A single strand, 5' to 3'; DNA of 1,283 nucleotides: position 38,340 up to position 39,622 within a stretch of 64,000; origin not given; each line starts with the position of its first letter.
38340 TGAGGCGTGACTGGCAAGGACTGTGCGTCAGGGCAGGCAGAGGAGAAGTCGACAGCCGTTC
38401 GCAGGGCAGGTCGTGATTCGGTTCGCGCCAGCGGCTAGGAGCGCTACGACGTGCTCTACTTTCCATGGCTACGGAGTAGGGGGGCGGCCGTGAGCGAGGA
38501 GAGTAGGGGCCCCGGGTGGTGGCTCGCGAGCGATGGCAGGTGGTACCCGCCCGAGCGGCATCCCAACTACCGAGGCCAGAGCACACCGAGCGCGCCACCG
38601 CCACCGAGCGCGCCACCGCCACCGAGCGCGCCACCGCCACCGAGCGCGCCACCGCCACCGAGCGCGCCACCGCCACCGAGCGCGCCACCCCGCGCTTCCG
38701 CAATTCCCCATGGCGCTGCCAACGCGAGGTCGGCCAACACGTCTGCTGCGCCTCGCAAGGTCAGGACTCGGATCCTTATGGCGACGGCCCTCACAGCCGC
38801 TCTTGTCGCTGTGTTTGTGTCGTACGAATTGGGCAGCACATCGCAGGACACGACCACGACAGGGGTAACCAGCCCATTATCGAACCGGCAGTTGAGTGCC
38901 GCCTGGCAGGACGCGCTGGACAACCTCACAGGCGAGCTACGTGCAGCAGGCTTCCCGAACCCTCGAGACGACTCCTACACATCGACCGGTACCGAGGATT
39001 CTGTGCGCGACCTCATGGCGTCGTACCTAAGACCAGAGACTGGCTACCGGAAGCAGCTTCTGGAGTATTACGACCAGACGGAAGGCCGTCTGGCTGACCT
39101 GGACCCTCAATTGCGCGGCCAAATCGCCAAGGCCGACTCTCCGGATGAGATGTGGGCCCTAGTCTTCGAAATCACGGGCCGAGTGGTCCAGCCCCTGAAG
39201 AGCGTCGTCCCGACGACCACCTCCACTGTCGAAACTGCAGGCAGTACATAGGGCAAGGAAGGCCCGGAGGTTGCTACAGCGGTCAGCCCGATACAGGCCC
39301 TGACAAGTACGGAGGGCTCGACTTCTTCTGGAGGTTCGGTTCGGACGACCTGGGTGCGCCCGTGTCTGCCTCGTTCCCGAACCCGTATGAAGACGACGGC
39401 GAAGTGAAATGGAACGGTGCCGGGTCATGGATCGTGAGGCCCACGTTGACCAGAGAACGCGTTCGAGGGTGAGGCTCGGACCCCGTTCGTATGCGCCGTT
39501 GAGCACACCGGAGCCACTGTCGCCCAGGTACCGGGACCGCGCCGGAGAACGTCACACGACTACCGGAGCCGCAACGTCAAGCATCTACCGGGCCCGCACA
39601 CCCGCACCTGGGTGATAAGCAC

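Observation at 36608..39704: Integrase-less 3.1-kb islet at the 3' end of tRNA-Val, bounded by a 23/24-identical direct repeat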

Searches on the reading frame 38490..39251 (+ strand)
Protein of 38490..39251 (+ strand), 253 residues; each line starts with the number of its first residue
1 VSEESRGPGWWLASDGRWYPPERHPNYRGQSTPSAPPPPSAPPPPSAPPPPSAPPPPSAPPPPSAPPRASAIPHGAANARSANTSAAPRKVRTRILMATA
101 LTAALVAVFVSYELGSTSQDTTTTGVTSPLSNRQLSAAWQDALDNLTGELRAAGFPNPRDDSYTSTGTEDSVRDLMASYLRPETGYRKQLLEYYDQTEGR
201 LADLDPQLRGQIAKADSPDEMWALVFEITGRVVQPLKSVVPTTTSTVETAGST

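Call 8: search_protein_families(library=phrogs, proteins=[window:38490-39251:+], max_evalue=0.1)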
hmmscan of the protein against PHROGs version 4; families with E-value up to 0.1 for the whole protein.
window:38490-39251:+ (253 aa): 0 families

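Call 9: search_protein_families(library=pfam, proteins=[window:38490-39251:+], max_evalue=0.1)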
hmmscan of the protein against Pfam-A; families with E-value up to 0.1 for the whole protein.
window:38490-39251:+ (253 aa): 0 families

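Call 19: find_homologous_proteins(query=window:38490-39251:+)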
Query window:38490-39251:+ (253 aa): 7 proteins with E <= 0.001 among 8000 candidates.
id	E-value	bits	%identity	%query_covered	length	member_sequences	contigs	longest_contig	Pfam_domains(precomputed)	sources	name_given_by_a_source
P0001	1.9e-10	59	79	8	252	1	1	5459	-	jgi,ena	-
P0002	7.3e-8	51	73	9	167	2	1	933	-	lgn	-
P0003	3.8e-7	49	74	8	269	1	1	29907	-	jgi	jgi:hypothetical protein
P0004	3.3e-5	42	71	11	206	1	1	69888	PF06271.19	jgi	jgi:uncharacterized RDD family membrane protein YckC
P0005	4.3e-5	42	71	11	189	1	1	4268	-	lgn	-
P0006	1.0e-4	41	-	-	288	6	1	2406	-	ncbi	-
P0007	5.4e-4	38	50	17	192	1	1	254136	-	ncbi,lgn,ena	-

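Call 20: search_protein_families(library=ncbifam, proteins=[window:38490-39251:+], max_evalue=0.1)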
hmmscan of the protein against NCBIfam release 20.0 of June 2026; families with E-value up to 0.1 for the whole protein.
window:38490-39251:+ (253 aa): 4 families
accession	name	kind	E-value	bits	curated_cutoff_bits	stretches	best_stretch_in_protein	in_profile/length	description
NF038083.1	CU044_5270_fam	subfamily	0.0019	18.1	100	1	77-168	16-104/284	CU044_5270 family protein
NF040486.1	SrfA_fam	subfamily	0.016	14.7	150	1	32-128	159-252/438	SrfA family protein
NF033761.1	gliding_GltJ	equivalog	0.054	12.6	450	1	32-143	404-515/671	adventurous gliding motility protein GltJ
NF049861.1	SCO2400_fam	subfamily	0.074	13.6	55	0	46-121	51-125/136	SCO2400 family protein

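Call 21: search_protein_families(library=padloc, proteins=[window:38490-39251:+], max_evalue=0.1)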
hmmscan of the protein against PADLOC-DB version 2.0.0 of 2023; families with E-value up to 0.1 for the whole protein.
window:38490-39251:+ (253 aa): 0 families

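Call 49: find_encoding_contigs(protein=P0003, flank=8000, max_places=3)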
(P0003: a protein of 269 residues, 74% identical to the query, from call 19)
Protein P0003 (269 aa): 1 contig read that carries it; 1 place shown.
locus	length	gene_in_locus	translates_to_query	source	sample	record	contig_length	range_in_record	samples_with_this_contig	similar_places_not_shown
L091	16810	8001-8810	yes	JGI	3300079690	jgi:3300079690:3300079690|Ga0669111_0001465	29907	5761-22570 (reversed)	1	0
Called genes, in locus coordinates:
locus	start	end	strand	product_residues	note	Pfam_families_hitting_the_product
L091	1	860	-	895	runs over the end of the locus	PF03710:GlnE, PF08335:GlnD_UR_UTase, PF03710:GlnE, PF08335:GlnD_UR_UTase, PF10335:DUF294_C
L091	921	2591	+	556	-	PF00795:CN_hydrolase, PF02540:NAD_synthase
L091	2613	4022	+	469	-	-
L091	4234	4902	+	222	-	-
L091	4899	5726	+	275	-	PF04305:DUF455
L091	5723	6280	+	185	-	-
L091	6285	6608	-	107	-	PF03992:ABM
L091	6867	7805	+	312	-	PF00140:Sigma70_r1_2, PF04542:Sigma70_r2, PF04539:Sigma70_r3, PF04545:Sigma70_r4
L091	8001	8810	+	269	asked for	-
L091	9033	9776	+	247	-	PF00072:Response_reg, PF00486:Trans_reg_C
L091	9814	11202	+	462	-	PF00672:HAMP, PF00512:HisKA, PF02518:HATPase_c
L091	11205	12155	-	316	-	PF00702:Hydrolase (weak), PF12710:HAD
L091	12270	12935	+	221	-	PF01656:CbiA (weak)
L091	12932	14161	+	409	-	PF00437:T2SSE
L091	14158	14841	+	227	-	PF00482:T2SSF (weak)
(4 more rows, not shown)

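Call 50: find_encoding_contigs(protein=P0007, flank=8000, max_places=3)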
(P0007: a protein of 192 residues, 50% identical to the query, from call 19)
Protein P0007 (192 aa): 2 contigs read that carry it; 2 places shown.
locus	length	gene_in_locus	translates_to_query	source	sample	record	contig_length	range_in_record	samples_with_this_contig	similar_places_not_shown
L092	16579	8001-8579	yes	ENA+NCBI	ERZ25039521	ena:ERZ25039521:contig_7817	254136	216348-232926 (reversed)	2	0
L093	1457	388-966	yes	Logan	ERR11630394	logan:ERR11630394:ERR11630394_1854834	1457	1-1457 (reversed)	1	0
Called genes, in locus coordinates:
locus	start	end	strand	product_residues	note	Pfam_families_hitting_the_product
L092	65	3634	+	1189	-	PF00580:UvrD-helicase, PF13245:AAA_19, PF13604:AAA_30 (faint), PF13403:Hint_2 (faint), PF14890:Intein_splicing (weak), PF13361:UvrD_C, PF13538:UvrD_C_2, PF21196:PcrA_UvrD_tudor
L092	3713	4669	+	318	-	PF00501:AMP-binding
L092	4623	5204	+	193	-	PF00501:AMP-binding, PF13193:AMP-binding_C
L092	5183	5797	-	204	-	-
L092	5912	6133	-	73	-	-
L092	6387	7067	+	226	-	PF08442:ATP-grasp_2 (faint), PF24948:Citrate_synth_N (weak), PF00549:Ligase_CoA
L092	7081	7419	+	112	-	PF02629:CoA_binding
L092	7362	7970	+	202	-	PF13607:Succ_CoA_lig, PF00549:Ligase_CoA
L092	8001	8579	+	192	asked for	-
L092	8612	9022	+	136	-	PF18936:DUF5684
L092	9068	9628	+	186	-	PF00551:Formyl_trans_N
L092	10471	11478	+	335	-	PF01808:AICARFT_IMPCHas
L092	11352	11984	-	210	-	PF00657:Lipase_GDSL (weak), PF13472:Lipase_GDSL_2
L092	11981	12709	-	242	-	PF02545:Maf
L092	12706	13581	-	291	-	PF01207:Dus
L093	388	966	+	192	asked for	-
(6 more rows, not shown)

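Call 51: find_encoding_contigs(protein=P0004, flank=8000, max_places=3)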
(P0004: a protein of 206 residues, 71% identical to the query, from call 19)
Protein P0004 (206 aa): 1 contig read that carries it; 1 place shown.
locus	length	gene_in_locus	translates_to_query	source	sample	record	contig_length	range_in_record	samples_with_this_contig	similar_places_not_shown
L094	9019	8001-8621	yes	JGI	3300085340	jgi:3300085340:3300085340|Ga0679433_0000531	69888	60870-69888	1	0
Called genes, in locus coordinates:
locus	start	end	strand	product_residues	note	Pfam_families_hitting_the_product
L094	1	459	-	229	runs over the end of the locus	PF01261:AP_endonuc_2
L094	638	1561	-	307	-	PF00248:Aldo_ket_red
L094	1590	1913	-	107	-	PF01906:YbjQ_1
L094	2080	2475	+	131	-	-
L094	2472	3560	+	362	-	PF01408:GFO_IDH_MocA, PF02894:GFO_IDH_MocA_C, PF22725:GFO_IDH_MocA_C3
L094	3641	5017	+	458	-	-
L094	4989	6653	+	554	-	PF01011:PQQ, PF13570:Beta-prop_ACSF4 (weak), PF13360:PQQ_2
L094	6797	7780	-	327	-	PF00230:MIP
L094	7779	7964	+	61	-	-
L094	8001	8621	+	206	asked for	PF06271:RDD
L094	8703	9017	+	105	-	?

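Call 54: find_related_loci(query=A1, collection=viral_contigs, flank=10000)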
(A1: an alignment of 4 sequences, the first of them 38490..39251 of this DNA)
Query A1 (253 aa) in viral_contigs; peptide patterns used: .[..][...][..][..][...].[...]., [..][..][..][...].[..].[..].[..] (x = any residue, [..] = any of these).
30 stretches matched a pattern, but none encodes a relative of the query by tblastn (E <= 1e-3).

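Call 88: search_dna_similar(query=window:38490-39251:+, collection=phages, mode=protein, max_rows=10)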
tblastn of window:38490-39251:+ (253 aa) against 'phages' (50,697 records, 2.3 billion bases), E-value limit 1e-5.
No match.

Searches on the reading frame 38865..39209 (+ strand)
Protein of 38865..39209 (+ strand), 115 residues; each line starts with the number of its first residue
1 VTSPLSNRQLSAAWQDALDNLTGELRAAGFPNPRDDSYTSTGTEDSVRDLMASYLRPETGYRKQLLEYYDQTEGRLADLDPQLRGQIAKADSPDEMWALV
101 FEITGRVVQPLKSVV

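Call 30: search_protein_representatives(protein=window:38865-39209:+)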
Query: 115 residues. Proteins with E-value up to 0.001 (for the whole library): 5; up to 1e-10: 3; up to 1e-30: 0. The best 5 are listed.
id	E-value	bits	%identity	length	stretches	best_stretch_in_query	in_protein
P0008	2.0e-25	105.9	48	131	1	4-112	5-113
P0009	2.4e-22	95.9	47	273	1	3-112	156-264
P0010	5.9e-12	62.5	33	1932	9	53-106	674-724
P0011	4.3e-07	46.9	38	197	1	5-111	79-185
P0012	3.4e-05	40.8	39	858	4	42-86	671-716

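Call 38: find_homologous_proteins(query=window:38865-39209:+)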
Query window:38865-39209:+: 5 candidates shared short words with the query, none scored E <= 0.001.

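Call 39: find_encoding_contigs(protein=P0009, flank=10000, max_places=6)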
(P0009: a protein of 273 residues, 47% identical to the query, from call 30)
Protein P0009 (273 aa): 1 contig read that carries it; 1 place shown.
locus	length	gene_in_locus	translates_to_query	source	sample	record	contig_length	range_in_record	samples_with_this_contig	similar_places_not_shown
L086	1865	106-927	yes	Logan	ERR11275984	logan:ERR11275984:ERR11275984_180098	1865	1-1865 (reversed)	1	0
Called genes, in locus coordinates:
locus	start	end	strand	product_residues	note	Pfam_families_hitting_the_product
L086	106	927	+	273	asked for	-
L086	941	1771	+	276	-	-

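Call 41: find_encoding_contigs(protein=P0008, flank=10000, max_places=6)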
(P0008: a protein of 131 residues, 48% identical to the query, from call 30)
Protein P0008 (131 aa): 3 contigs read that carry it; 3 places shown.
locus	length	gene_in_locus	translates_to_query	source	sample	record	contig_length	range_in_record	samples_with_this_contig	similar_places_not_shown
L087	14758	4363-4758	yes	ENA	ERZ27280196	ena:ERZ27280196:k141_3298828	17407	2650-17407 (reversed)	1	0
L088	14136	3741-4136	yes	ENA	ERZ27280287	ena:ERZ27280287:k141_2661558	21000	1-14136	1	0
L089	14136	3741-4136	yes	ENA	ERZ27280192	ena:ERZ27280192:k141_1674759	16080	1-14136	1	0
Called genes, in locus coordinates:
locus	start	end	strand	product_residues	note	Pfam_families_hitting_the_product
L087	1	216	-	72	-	?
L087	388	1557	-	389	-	-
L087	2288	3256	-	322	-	-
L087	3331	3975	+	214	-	-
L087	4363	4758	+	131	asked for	-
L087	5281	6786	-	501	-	PF00884:Sulfatase, PF01663:Phosphodiest (faint), PF16347:SGSH_C (weak)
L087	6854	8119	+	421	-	PF00067:p450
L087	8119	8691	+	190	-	PF00440:TetR_N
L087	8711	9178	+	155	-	PF12973:Cupin_7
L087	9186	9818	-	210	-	PF13500:AAA_26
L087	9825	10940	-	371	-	PF00155:Aminotran_1_2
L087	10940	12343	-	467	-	PF00202:Aminotran_3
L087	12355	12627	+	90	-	PF13459:Fer4_15, PF13370:Fer4_13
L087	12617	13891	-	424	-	PF02771:Acyl-CoA_dh_N, PF02770:Acyl-CoA_dh_M, PF00441:Acyl-CoA_dh_1, PF08028:Acyl-CoA_dh_2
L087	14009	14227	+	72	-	-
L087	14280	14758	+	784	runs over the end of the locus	PF02129:Peptidase_S15, PF08530:PepX_C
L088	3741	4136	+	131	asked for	-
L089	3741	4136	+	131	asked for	-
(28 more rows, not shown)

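Call 42: find_encoding_contigs(protein=P0011, flank=10000, max_places=6)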
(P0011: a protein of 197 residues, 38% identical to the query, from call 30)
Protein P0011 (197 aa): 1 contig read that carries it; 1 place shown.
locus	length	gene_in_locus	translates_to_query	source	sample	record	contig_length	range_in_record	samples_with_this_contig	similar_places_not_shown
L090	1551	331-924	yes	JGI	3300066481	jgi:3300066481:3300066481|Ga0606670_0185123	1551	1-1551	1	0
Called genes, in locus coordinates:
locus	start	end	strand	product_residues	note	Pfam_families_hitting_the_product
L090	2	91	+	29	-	?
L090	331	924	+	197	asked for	-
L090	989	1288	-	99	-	-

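Call 64: search_protein_families(library=pfam, proteins=[L087:2288-3256:-, L087:3331-3975:+, L087:4003-4758:+, L087:388-1557:-, L087:1683-2015:+, L087:1790-2101:+, L087:1900-2382:-, L086:941-1771:+], max_evalue=0.1)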
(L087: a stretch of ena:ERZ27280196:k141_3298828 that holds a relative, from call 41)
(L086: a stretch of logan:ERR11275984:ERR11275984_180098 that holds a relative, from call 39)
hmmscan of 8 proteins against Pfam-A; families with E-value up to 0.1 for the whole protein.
L087:2288-3256:- (322 aa): 3 families
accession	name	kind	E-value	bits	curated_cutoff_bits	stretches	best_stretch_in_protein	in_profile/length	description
PF13240.11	Zn_Ribbon_1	-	0.0019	18.3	25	1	60-76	6-22/23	zinc-ribbon domain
PF12773.13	DZR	-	0.022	15.4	27.3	1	60-78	5-23/45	Double zinc ribbon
PF09297.16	Zn_ribbon_NUD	-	0.071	13.3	24.8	0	67-78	3-14/32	NADH pyrophosphatase zinc ribbon domain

L087:3331-3975:+ (214 aa): 1 family
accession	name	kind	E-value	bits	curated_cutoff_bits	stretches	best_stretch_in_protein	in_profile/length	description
PF11139.14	SfLAP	-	0.072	13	35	0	70-179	43-146/213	Sap, sulfolipid-1-addressing protein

L087:4003-4758:+ (251 aa): 0 families

L087:388-1557:- (389 aa): 0 families

L087:1683-2015:+ (110 aa): 0 families

L087:1790-2101:+ (103 aa): 0 families

L087:1900-2382:- (160 aa): 0 families

L086:941-1771:+ (276 aa): 2 families
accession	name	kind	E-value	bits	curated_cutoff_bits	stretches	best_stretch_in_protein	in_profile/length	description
PF11611.13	DUF4352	-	0.00014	22.6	25.9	1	153-254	12-107/122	Domain of unknown function (DUF4352)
PF01456.22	Mucin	-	0.0036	17.7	34.7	1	56-134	5-84/143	Mucin-like glycoprotein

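Call 74: predict_structure(alignment_id=A2)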
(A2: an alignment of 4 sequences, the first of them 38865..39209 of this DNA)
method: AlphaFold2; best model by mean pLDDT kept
length: 115 residues; sequences in the alignment: 4
mean_pLDDT: 91.3   pTM: 0.84
mean pLDDT of the five models: 91.3, 91.3, 78.7, 69.7, 65.6
residues with pLDDT >= 90: 91; 70-90: 17; 50-70: 6; < 50: 1
segments of 3 or more residues with pLDDT < 50: none
pLDDT, mean of each block of 10 residues (from residue 1): 79 97 95 79 95 94 96 90 95 96 94 80
secondary structure, 60 per line:
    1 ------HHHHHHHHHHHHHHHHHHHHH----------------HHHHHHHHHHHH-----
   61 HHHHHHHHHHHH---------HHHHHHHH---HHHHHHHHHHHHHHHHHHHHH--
elements in order: H7-27 H44-55 H61-72 H82-89 H93-113

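Call 77: fold_search(model_id=the predicted structure, library=pdb)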
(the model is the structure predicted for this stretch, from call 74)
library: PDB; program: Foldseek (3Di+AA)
matches with E <= 10: 88; with E <= 0.001: 0
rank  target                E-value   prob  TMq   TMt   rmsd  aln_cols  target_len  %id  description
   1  6ey0_B                9.8e-01  0.57  0.49  0.40   7.0       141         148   13  N-terminal part (residues 30-212) of PorM with the llama nanobody nb01 (released 2018-02-07)
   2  6ey0_A                1.4e+00  0.35  0.45  0.37   7.9       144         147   14  N-terminal part (residues 30-212) of PorM with the llama nanobody nb01 (released 2018-02-07)
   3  6nsr_B                1.4e+00  0.11  0.28  0.20  10.0       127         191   18  TetR family transcriptional regulator CifR C99T-C181R cysteine mutant complexed with 26bp double-strand operator DNA a (released 2020-01-29)
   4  6nsm_A                1.4e+00  0.10  0.28  0.20   9.1       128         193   17  TetR family transcriptional regulator CifR C99T-C107S-C181R Cysteines mutant complexed with 26bp double-strand operato (released 2020-01-29)
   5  2m4e_MODEL_1_A        1.7e+00  0.08  0.23  0.29  11.8       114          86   12  Solution NMR structure of VV2_0175 from Vibrio vulnificus, NESG target VnR1 and CSGID target IDP91333 (released 2013-03-13)
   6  5com_A                1.9e+00  0.16  0.35  0.26   9.8       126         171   12  Crystal structure of Uncharacterized Protein Q187F5 from Clostridium difficile 630 (released 2016-02-03)
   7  7zjm_A                2.0e+00  0.25  0.43  0.27   5.8       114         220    8  Crystal structure of a complex between CspZ from Borrelia burgdorferi strain B408 and human FH SCR domains 6-7 (released 2023-04-19)
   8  2lfd_MODEL_1_A        2.4e+00  0.18  0.41  0.41   7.8       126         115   17  Solution NMR structure of Diiron protein in presence of 2 eq Zn2+, Northeast Structural Genomics Consortium Ta (released 2011-08-24)
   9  4n6c_A                2.4e+00  0.14  0.34  0.26   9.5       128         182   13  Crystal Structure of the B1RZQ2 protein from Streptococcus pneumoniae. Northeast Structural Genomics Consortium (NESG) (released 2013-10-30)
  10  6nsn_A                2.5e+00  0.08  0.28  0.20  10.0       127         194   18  TetR family transcriptional regulator CifR C99T-C181R Cysteines mutant complexed with 26bp double-strand operator DNA (released 2020-01-29)
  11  3mfn_D                2.8e+00  0.21  0.45  0.44   5.9       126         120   15  Dfer_2879 protein of unknown function from Dyadobacter fermentans (released 2010-04-14)
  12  5cog_A                2.8e+00  0.13  0.36  0.27   9.5       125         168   12  Crystal structure of Yeast IRC4 (released 2016-02-03)
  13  5cog_B                3.2e+00  0.13  0.36  0.27   9.5       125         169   12  Crystal structure of Yeast IRC4 (released 2016-02-03)
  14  4rr2_A                3.3e+00  0.08  0.27  0.11  13.3       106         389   10  Crystal structure of human primase (released 2015-01-21)
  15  9d58_C                3.3e+00  0.06  0.23  0.14  11.7       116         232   14  Human Dystrophin tandem calponin homology actin-binding domain crystallized in a closed-state conformation (released 2025-03-12)
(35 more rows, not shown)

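Call 78: fold_search(model_id=the predicted structure, library=viral)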
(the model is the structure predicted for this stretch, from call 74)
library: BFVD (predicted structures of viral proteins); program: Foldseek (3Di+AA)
matches with E <= 10: 155; with E <= 0.001: 0
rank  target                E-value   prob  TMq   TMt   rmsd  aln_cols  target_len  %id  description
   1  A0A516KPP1            1.0e+00  0.33  0.40  0.31   9.3       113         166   15  (no name in the UniProt tables at hand)
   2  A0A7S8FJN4            1.2e+00  0.08  0.19  0.08  12.8       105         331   12  (no name in the UniProt tables at hand)
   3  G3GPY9                1.6e+00  0.08  0.26  0.18  10.0       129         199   19  (no name in the UniProt tables at hand)
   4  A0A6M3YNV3            1.8e+00  0.12  0.30  0.13  14.9       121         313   12  Uncharacterized protein [Picornavirales sp.]
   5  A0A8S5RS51            2.0e+00  0.13  0.28  0.29   8.3       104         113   14  Uncharacterized protein (Fragment) [Siphoviridae sp. ctLoY15]
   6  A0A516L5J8            2.0e+00  0.08  0.20  0.22  12.3        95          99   13  (no name in the UniProt tables at hand)
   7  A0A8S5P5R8            2.2e+00  0.25  0.44  0.42   6.3       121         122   10  Uncharacterized protein [Siphoviridae sp. ctsUY14]
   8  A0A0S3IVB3            2.2e+00  0.11  0.29  0.34  13.0       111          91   14  Uncharacterized protein [Anticarsia gemmatalis multiple nucleopolyhedrovirus]
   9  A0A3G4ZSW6            2.2e+00  0.05  0.21  0.19  14.1       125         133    7  Uncharacterized protein [Terrestrivirus sp.]
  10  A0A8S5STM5            2.4e+00  0.11  0.33  0.13  16.1       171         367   14  Minor capsid protein [Siphoviridae sp. ctFRY1]
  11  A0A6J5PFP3            2.5e+00  0.11  0.33  0.12   8.7       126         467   15  Uncharacterized protein [uncultured Caudovirales phage]
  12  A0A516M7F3            2.8e+00  0.33  0.53  0.09   7.8       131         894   14  (no name in the UniProt tables at hand)
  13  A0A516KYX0            2.8e+00  0.07  0.25  0.06  12.2       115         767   14  (no name in the UniProt tables at hand)
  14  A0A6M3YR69            2.9e+00  0.05  0.17  0.23   9.2       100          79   13  Uncharacterized protein [Alteromonas phage vB_AcoS-R7M]
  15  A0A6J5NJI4            3.1e+00  0.11  0.34  0.09   8.0       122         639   15  Uncharacterized protein [uncultured Caudovirales phage]
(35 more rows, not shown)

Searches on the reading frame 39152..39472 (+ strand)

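Call 8: search_protein_families(library=phrogs, proteins=[window:39152-39472:+], max_evalue=0.1)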
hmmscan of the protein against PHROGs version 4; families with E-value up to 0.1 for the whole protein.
window:39152-39472:+ (106 aa): 0 families

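Call 9: search_protein_families(library=pfam, proteins=[window:39152-39472:+], max_evalue=0.1)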
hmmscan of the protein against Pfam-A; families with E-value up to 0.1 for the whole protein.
window:39152-39472:+ (106 aa): 1 family
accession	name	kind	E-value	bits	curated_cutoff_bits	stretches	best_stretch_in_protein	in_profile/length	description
PF23580.1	Znf_XAF1_N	-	0.017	15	27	1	21-34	3-16/30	XIAP-associated factor 1-like, N-terminal zinc finger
